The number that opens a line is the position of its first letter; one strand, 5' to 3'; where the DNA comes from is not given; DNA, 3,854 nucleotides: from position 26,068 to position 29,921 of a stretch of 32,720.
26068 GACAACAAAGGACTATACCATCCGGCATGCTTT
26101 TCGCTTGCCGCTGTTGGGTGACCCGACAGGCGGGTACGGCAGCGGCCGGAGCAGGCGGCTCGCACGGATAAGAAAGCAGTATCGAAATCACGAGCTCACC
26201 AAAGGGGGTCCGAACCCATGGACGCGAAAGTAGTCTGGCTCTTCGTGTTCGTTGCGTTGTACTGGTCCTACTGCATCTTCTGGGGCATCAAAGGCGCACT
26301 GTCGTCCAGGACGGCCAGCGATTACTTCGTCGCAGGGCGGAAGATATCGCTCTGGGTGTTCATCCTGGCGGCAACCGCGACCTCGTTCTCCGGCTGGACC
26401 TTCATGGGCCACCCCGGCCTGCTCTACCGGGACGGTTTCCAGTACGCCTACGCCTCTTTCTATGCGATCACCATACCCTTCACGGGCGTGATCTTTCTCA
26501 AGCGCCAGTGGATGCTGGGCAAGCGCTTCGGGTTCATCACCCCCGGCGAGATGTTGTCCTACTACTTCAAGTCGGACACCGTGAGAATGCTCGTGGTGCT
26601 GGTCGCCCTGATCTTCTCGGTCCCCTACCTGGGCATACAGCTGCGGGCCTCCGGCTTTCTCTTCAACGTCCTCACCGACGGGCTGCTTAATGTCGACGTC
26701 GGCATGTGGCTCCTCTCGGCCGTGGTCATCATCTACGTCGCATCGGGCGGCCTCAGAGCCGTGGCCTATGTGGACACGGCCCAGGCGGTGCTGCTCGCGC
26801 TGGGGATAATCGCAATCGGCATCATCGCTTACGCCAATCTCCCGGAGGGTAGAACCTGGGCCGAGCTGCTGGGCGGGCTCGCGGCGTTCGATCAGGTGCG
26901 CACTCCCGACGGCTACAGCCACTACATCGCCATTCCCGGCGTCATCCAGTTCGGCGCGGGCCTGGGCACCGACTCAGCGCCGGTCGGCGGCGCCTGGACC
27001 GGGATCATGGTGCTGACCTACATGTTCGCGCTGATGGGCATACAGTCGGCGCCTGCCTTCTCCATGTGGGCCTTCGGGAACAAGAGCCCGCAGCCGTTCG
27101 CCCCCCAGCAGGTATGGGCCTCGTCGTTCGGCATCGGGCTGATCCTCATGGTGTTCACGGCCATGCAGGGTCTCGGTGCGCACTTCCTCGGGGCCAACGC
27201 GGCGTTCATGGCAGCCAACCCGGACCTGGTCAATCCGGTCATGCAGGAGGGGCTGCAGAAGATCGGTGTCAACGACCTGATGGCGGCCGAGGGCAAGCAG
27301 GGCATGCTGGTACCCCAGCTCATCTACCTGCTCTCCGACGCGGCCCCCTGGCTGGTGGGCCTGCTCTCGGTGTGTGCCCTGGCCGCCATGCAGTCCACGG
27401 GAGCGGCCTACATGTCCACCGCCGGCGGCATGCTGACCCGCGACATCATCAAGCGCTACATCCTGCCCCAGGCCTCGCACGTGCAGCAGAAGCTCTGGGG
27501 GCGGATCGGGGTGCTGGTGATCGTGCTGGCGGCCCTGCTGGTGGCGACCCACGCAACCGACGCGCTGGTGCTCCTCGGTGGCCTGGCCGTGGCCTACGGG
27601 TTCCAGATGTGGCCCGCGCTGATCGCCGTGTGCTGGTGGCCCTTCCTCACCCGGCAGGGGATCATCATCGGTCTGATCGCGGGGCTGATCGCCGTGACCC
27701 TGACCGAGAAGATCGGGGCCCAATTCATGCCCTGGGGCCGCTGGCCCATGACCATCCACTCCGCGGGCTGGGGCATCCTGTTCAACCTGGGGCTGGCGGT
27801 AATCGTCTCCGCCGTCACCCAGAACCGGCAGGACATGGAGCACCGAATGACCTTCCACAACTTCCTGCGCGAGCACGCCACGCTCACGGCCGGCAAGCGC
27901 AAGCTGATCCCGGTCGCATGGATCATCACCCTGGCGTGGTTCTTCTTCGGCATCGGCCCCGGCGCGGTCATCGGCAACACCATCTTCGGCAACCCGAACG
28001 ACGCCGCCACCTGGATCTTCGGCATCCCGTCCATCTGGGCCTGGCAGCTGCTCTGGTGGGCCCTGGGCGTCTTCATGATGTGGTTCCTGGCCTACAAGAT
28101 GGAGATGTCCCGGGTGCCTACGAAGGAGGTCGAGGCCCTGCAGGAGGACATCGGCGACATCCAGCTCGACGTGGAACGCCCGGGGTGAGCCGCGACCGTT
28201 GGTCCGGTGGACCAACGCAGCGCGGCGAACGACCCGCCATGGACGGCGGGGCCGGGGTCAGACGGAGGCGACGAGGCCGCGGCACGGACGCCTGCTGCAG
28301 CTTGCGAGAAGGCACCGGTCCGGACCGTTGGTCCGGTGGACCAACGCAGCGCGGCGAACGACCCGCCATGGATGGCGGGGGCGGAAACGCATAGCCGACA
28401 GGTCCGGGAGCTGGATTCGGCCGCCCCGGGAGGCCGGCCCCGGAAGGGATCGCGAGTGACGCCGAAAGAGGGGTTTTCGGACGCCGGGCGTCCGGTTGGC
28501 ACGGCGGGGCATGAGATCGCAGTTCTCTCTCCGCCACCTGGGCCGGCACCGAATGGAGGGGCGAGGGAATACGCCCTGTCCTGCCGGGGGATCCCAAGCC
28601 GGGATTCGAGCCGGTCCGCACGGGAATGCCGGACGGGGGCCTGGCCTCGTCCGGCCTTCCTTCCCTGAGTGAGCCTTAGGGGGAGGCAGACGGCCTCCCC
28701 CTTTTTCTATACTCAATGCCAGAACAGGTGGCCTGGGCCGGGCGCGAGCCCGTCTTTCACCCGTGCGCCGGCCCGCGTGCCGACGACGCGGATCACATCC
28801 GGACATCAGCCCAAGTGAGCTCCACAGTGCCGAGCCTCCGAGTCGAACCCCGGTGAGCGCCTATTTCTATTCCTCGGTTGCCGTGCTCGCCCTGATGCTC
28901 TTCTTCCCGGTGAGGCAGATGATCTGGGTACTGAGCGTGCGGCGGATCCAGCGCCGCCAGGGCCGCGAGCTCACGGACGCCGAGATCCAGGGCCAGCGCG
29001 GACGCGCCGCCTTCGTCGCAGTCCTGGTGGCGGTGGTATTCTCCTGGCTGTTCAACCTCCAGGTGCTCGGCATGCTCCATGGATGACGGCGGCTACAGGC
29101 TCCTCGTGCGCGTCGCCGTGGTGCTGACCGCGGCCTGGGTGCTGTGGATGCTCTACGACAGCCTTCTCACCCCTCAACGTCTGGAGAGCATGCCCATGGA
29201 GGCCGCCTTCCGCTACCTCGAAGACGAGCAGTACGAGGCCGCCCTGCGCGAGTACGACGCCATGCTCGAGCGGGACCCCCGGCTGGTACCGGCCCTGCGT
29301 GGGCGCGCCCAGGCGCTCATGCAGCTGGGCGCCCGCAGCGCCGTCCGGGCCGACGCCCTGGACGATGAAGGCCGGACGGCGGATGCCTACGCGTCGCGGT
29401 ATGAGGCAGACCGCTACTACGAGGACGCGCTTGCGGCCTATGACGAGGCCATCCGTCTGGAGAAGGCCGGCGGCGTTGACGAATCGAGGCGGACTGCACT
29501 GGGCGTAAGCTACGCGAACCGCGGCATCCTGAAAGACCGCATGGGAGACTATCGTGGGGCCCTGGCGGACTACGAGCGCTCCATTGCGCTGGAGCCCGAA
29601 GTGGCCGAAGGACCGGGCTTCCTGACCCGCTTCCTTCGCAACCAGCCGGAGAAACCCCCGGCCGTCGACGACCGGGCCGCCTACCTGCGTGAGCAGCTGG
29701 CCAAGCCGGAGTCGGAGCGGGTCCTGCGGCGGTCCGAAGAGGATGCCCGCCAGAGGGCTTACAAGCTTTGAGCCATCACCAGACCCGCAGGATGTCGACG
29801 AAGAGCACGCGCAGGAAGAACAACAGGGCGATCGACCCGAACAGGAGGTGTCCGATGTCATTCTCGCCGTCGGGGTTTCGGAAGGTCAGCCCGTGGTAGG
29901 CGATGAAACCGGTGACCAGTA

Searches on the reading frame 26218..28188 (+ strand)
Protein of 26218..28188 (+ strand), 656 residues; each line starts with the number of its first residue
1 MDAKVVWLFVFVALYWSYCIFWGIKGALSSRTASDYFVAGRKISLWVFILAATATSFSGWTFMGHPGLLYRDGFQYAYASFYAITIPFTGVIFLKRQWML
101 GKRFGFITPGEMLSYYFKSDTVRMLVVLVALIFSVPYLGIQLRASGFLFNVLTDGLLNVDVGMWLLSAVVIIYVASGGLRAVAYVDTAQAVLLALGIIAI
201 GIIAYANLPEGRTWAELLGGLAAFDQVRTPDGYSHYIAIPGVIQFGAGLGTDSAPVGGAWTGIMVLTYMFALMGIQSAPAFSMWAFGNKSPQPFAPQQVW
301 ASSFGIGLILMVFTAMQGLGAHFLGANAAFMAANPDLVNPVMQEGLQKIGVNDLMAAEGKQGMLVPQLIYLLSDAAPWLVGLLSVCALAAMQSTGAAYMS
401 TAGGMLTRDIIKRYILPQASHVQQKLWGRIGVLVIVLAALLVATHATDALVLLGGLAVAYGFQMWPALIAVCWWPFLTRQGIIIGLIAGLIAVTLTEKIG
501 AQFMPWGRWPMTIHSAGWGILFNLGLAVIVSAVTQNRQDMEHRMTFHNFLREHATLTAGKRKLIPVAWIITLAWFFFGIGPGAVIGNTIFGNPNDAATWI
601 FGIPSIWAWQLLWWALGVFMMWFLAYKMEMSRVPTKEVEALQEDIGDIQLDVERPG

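Call 7: search_protein_families(library=pfam, proteins=[window:26218-28188:+])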
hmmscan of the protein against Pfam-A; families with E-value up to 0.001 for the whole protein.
window:26218-28188:+ (656 aa): 1 family
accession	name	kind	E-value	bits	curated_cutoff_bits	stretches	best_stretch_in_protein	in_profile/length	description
PF00474.23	SSF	-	4.1e-30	105.4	22.8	2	36-207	1-168/406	Sodium:solute symporter family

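Call 8: search_protein_families(library=ncbifam, proteins=[window:26218-28188:+], max_evalue=0.01)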
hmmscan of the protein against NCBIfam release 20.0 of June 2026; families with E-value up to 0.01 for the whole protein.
window:26218-28188:+ (656 aa): 7 families
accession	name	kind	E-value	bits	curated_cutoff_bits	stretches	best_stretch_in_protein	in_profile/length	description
TIGR00813.1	sss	superfamily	1.1e-31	110.3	184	1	36-489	1-411/411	sodium/solute symporter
TIGR02121.1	Na_Pro_sym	equivalog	1.5e-25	89.9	515.5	2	7-210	2-207/488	sodium/proline symporter PutP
TIGR03648.1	Na_symport_lg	subfamily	1.5e-22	79.8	320.75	2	374-538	357-534/547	VC_2705 family sodium/solute symporter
NF046076.1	monocarbox_MctP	equivalog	6.7e-17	61.3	625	2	360-534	302-480/481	monocarboxylate uptake permease MctP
NF011948.0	PRK15419.1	equivalog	1.7e-15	56.9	955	2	376-500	323-448/502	sodium/proline symporter PutP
TIGR02119.1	panF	equivalog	1.2e-13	50.9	328.05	1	8-203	7-203/471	sodium/pantothenate symporter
NF007790.0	PRK10484.1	equivalog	3.8e-12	45.8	401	2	7-215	7-219/527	solute:sodium symporter family transporter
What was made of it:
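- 26218..28188 (+): Target gene: a 656-aa sodium:solute symporter (SSS) family transporter. Its substrate is unknown, and acetate or another monocarboxylate is suspected. Pfam SSF, with weak NCBIfam matches to the PutP, VC_2705 and MctP families (calls 7, 8).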

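Call 18: find_related_loci(query=window:26218-28188:+, collection=genome_contigs, flank=8000)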
Query window:26218-28188:+ (656 aa) in genome_contigs; peptide patterns used: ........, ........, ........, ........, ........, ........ (x = any residue, [..] = any of these).
400 stretches matched a pattern; 377 encode a relative of the query (tblastn E <= 1e-3); the best 80 are kept; 80 distinct loci.
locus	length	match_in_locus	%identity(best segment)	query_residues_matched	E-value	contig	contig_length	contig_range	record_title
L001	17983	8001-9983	83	1-656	0e+0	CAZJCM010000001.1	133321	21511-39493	MAG TPA_asm: uncultured Sedimenticola sp. isolate binchicken_co64_81 genome assembly, contig: NODE_37_length_133321_cov_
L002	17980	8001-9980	83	1-655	0e+0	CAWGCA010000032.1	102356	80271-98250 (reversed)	MAG: uncultured Gammaproteobacteria bacterium isolate MFD03804.bin.2.7 genome assembly, contig: contig_68872, whole geno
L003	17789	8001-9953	82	1-655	0e+0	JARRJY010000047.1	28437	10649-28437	MAG: Gammaproteobacteria bacterium isolate Spart_032_MAG scaffold_2625, whole genome shotgun sequence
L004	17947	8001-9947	82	1-655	0e+0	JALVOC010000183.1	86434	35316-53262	MAG: Chromatiales bacterium isolate A3_maxbin2_scaf2bin.437 A3_NODE_48_length_86434_cov_5.522310, whole genome shotgun s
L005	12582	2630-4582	82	1-655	0e+0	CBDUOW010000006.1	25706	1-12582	MAG TPA_asm: uncultured Gammaproteobacteria bacterium isolate SRR22808129_concoct_108 genome assembly, contig: ERZ250434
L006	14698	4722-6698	82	1-655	0e+0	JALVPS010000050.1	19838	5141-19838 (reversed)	MAG: Gammaproteobacteria bacterium isolate A3_metabat1_scaf2bin.186 A3_NODE_1296_length_19838_cov_5.760286, whole genome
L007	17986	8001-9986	82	1-655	0e+0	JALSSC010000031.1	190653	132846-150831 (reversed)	MAG: Chromatiaceae bacterium isolate 356-308_metabat2_scaf2bin.026 356-308_scaffold_25_c1, whole genome shotgun sequence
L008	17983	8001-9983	80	1-656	0e+0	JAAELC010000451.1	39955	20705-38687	MAG: Gammaproteobacteria bacterium isolate Bco_10 BcoG_CONTIG2227174, whole genome shotgun sequence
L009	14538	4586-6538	80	1-655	0e+0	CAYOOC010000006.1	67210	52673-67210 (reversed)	MAG TPA_asm: uncultured Thiohalophilus sp. isolate SRP332253_co2_152 genome assembly, contig: NODE_321_length_67210_cov_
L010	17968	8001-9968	80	1-655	0e+0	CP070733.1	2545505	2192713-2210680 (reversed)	MAG: Pseudomonadota bacterium isolate bin408 chromosome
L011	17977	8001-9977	80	1-655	0e+0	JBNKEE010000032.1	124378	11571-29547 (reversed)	MAG: Sedimenticolaceae bacterium isolate F1.bin.2.orig k141_651255, whole genome shotgun sequence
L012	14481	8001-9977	81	1-655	0e+0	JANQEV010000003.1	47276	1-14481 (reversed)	MAG: Chromatiales bacterium isolate PL23a_bin.5 k99_2135163, whole genome shotgun sequence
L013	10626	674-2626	81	1-655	0e+0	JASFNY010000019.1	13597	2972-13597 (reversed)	MAG: Thiohalophilus sp. isolate D0819M02metaG_Bin_199 D0819M02metaG_FD_scaffold_1178_c1, whole genome shotgun sequence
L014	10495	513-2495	78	1-656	0e+0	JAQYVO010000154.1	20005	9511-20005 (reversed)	MAG: Chromatiales bacterium isolate SG_15_bin51 SG15_bin51_k141_2453255, whole genome shotgun sequence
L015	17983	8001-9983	79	1-656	0e+0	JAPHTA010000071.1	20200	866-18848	MAG: Sedimenticola sp. isolate N3S-Bin_9 c_000000263372, whole genome shotgun sequence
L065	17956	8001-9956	76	1-655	0e+0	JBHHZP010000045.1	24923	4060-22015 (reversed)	MAG: Acidiferrobacterales bacterium isolate Maj_1_bin.19 NODE_825_length_24923_cov_8.923757, whole genome shotgun sequen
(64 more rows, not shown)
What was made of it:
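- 26218..28188 (+): Orthologues are 73-83% identical in 80 genomes (call 18).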

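Call 50: search_protein_families(library=pfam, proteins=[L065:13022-15049:+, L065:12154-12579:+], max_evalue=0.01)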
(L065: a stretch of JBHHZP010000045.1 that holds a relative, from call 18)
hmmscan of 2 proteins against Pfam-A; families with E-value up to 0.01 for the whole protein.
L065:13022-15049:+ (675 aa): 3 families
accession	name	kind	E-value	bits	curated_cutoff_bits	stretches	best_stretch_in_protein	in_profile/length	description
PF00501.34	AMP-binding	-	7.5e-77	259.1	29.9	1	94-498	2-384/384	AMP-binding enzyme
PF13193.12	AMP-binding_C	-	2e-19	70.7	24.5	1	561-639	1-76/76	AMP-binding enzyme C-terminal domain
PF16177.11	ACAS_N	-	1.3e-16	60.6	27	1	43-92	6-55/55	Acetyl-coenzyme A synthetase N-terminus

L065:12154-12579:+ (141 aa): 0 families

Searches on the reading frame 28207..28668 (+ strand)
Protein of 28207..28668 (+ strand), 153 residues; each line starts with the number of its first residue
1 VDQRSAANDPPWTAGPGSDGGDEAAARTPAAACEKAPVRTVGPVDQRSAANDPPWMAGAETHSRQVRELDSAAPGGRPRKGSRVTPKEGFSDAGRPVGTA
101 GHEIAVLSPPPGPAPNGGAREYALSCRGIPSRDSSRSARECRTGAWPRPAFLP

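Call 7: search_protein_families(library=pfam, proteins=[window:28207-28668:+])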
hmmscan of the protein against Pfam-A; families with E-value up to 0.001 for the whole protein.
window:28207-28668:+ (153 aa): 0 families

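Call 8: search_protein_families(library=ncbifam, proteins=[window:28207-28668:+], max_evalue=0.01)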
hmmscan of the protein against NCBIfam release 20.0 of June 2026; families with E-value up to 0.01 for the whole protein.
window:28207-28668:+ (153 aa): 0 families

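Call 50: search_protein_families(library=pfam, proteins=[window:28207-28668:+], max_evalue=0.01)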
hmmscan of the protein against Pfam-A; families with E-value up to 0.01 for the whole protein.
window:28207-28668:+ (153 aa): 0 families

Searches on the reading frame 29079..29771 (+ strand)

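Call 7: search_protein_families(library=pfam, proteins=[window:29079-29771:+])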
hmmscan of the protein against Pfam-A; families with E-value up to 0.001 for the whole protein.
window:29079-29771:+ (230 aa): 6 families
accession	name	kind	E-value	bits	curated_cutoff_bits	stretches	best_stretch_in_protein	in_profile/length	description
PF07719.23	TPR_2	-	2.6e-08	33.8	27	0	145-174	4-33/34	Tetratricopeptide repeat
PF00515.34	TPR_1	-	3.2e-08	33.5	27.8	1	144-174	3-33/34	Tetratricopeptide repeat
PF13414.12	TPR_11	-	1.7e-07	31.3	26.8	0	46-84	4-42/42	TPR repeat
PF13371.12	TPR_9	-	1.2e-06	28.9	35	0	45-88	4-47/73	Tetratricopeptide repeat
PF14559.12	TPR_19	-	0.0002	22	25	0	47-86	2-41/68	Tetratricopeptide repeat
PF13432.12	TPR_16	-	0.00035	21.4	32.7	0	148-177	3-32/65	Tetratricopeptide repeat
